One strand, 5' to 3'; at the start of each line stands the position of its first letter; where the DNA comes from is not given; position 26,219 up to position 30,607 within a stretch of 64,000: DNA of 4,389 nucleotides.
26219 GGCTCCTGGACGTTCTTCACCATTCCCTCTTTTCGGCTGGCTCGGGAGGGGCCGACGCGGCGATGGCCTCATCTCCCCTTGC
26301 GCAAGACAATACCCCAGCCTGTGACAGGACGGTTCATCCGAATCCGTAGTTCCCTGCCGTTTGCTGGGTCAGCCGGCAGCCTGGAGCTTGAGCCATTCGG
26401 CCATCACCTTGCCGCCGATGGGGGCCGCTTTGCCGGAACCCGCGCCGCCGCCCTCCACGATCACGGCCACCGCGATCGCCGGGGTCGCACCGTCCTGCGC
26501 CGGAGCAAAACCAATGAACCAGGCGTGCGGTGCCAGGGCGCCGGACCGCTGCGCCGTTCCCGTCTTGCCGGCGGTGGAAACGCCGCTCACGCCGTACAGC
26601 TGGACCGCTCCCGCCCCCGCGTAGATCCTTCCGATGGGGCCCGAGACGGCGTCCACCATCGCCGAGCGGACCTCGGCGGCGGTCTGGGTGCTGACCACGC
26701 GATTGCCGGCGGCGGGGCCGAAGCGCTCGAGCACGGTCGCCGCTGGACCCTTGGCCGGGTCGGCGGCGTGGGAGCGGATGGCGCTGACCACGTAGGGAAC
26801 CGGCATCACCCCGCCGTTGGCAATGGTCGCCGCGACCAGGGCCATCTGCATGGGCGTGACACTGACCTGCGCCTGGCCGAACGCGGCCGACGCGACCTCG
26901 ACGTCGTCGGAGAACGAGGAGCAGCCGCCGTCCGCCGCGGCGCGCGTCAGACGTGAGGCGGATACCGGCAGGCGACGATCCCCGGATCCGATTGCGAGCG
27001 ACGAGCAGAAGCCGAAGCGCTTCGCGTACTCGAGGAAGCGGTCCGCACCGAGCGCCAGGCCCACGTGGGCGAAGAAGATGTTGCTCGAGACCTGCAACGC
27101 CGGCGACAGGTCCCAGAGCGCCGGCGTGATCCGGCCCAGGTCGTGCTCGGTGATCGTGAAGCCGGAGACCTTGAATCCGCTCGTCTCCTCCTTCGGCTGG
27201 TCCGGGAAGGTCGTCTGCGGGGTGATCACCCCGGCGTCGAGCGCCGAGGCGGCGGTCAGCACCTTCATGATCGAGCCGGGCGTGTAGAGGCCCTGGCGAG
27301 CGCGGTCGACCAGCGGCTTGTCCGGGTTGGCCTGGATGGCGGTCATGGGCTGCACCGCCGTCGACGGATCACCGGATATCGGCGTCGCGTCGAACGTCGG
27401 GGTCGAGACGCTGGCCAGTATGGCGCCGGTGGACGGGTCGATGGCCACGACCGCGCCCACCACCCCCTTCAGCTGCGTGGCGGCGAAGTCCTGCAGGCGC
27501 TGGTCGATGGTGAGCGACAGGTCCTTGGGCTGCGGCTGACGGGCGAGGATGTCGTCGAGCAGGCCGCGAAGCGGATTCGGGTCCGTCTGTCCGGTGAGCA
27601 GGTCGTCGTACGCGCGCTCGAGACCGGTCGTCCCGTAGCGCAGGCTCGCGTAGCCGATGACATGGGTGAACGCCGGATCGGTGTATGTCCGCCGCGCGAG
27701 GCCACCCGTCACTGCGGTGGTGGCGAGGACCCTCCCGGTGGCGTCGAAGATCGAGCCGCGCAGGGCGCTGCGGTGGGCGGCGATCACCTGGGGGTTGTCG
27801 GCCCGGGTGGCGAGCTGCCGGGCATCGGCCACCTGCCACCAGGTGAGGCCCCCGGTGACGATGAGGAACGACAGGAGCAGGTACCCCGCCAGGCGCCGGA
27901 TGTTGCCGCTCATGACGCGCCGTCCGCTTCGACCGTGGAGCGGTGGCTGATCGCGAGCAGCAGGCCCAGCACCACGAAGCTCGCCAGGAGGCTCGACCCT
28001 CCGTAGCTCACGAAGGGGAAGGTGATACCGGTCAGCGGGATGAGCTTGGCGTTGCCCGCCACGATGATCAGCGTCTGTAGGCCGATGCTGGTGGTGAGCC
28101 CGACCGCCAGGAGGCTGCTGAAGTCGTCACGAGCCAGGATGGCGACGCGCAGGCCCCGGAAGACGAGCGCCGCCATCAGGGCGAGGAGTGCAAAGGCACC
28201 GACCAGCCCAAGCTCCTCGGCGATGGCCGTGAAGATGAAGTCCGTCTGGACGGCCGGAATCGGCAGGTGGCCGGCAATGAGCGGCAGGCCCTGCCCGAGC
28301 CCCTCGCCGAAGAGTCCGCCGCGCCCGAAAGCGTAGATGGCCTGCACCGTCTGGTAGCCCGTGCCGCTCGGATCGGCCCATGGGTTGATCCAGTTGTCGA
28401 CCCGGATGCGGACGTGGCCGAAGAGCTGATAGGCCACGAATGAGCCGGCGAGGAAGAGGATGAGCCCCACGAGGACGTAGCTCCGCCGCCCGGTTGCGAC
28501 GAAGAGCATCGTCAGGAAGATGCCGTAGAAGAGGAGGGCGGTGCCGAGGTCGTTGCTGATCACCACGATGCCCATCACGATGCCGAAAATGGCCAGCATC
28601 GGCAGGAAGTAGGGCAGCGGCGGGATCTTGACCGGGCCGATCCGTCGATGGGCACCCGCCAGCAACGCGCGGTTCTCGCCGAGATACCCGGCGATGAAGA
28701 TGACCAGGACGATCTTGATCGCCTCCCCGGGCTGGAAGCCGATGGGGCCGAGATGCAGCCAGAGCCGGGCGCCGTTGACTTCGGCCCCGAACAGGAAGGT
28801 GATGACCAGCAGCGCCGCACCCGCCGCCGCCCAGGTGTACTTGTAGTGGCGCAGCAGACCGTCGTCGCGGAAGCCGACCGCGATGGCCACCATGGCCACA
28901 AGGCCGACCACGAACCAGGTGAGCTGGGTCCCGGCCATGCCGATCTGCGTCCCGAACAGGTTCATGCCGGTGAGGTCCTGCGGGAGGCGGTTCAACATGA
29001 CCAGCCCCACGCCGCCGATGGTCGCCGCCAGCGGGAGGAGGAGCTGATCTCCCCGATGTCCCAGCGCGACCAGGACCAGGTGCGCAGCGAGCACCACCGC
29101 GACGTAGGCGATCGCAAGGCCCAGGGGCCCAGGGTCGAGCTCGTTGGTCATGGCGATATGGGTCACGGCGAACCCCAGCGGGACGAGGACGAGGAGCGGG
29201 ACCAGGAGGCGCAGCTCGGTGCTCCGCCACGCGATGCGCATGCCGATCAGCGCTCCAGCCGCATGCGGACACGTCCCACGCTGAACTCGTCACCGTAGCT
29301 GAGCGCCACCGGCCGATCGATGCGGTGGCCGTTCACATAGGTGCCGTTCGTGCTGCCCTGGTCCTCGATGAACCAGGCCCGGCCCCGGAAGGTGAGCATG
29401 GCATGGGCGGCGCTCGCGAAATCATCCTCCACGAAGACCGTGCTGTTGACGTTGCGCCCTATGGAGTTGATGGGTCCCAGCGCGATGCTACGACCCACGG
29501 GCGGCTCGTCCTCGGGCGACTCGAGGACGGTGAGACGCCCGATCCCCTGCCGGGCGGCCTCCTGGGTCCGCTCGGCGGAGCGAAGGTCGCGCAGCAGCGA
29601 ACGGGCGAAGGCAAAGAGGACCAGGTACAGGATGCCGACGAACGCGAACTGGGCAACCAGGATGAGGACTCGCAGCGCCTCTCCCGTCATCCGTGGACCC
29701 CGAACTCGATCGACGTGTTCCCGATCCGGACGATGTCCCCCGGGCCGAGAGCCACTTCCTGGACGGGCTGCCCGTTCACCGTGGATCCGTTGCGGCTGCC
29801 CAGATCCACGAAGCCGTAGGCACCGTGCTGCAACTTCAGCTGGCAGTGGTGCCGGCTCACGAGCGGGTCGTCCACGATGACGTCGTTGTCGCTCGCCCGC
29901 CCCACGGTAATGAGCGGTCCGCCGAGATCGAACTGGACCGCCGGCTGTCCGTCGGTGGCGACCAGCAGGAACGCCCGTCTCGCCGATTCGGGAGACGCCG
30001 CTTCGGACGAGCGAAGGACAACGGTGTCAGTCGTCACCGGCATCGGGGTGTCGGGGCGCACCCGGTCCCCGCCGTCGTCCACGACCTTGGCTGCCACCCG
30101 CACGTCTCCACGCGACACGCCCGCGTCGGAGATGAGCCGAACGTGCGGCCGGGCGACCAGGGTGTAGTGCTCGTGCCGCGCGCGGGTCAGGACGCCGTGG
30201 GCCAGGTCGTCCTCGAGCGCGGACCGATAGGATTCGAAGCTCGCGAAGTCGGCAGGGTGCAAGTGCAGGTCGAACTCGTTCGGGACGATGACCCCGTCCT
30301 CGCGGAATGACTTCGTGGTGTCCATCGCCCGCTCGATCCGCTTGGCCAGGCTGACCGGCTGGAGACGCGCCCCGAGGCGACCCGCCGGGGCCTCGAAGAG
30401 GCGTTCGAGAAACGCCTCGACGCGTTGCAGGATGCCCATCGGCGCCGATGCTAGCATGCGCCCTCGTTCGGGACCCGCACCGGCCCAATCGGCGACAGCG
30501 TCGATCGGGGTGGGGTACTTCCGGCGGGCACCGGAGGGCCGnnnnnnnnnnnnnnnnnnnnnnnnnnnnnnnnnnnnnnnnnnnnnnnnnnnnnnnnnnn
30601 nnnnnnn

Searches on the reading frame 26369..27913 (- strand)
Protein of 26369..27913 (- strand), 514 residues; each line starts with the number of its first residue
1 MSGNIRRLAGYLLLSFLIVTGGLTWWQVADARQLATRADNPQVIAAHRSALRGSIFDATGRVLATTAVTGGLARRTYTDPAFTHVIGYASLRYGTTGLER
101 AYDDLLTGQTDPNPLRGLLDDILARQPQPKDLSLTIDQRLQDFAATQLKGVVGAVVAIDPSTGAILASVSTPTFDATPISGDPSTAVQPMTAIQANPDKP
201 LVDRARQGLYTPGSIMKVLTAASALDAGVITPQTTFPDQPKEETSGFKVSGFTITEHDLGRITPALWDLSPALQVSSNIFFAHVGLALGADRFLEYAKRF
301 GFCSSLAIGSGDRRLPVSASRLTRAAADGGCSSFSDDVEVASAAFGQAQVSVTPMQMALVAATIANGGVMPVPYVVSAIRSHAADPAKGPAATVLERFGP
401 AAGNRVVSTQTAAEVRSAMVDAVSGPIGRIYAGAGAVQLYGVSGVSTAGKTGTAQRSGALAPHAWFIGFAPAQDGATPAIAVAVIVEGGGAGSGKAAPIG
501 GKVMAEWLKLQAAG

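Call 44: search_protein_families(library=pfam, proteins=[window:26369-27913:-], max_evalue=0.0001)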
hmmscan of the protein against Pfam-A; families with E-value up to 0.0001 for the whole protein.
window:26369-27913:- (514 aa): 2 families
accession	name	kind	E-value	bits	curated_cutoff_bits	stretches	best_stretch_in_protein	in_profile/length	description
PF00905.27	Transpeptidase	-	8.2e-54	183.3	22.1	1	153-504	1-298/299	Penicillin binding protein transpeptidase domain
PF21922.1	PBP_dimer_2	-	4.9e-12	46.4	27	1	52-128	1-79/83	Penicillin binding protein A dimerisation domain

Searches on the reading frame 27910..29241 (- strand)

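Call 44: search_protein_families(library=pfam, proteins=[window:27910-29241:-], max_evalue=0.0001)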
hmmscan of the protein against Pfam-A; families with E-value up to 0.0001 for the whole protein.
window:27910-29241:- (443 aa): 1 family
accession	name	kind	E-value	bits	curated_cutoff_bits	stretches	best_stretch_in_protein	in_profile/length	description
PF01098.24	FTSW_RODA_SPOVE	-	1.6e-78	264.6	26.4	1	68-435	4-354/356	Cell cycle protein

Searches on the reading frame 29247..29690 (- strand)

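Call 44: search_protein_families(library=pfam, proteins=[window:29247-29690:-], max_evalue=0.0001)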
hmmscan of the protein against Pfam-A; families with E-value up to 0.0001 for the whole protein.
window:29247-29690:- (147 aa): 2 families
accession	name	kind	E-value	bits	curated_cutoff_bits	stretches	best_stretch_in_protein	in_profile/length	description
PF00498.31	FHA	-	1.4e-17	64.3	20.7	1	76-139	2-67/67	FHA domain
PF16697.10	Yop-YscD_cpl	-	3.7e-11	43.6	33.2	1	76-146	20-91/94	Inner membrane component of T3SS, cytoplasmic domain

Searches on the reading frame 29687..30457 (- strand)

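Call 44: search_protein_families(library=pfam, proteins=[window:29687-30457:-], max_evalue=0.0001)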
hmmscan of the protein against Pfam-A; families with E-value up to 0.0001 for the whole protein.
window:29687-30457:- (256 aa): 3 families
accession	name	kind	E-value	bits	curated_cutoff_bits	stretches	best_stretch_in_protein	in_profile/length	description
PF12401.13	FhaA_N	-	3e-22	79.7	25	1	10-121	1-114/115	FhaA, N-terminal domain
PF00498.31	FHA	-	1e-19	71.2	20.7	1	183-246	1-67/67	FHA domain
PF16697.10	Yop-YscD_cpl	-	2e-15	57.2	33.2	1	174-253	10-91/94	Inner membrane component of T3SS, cytoplasmic domain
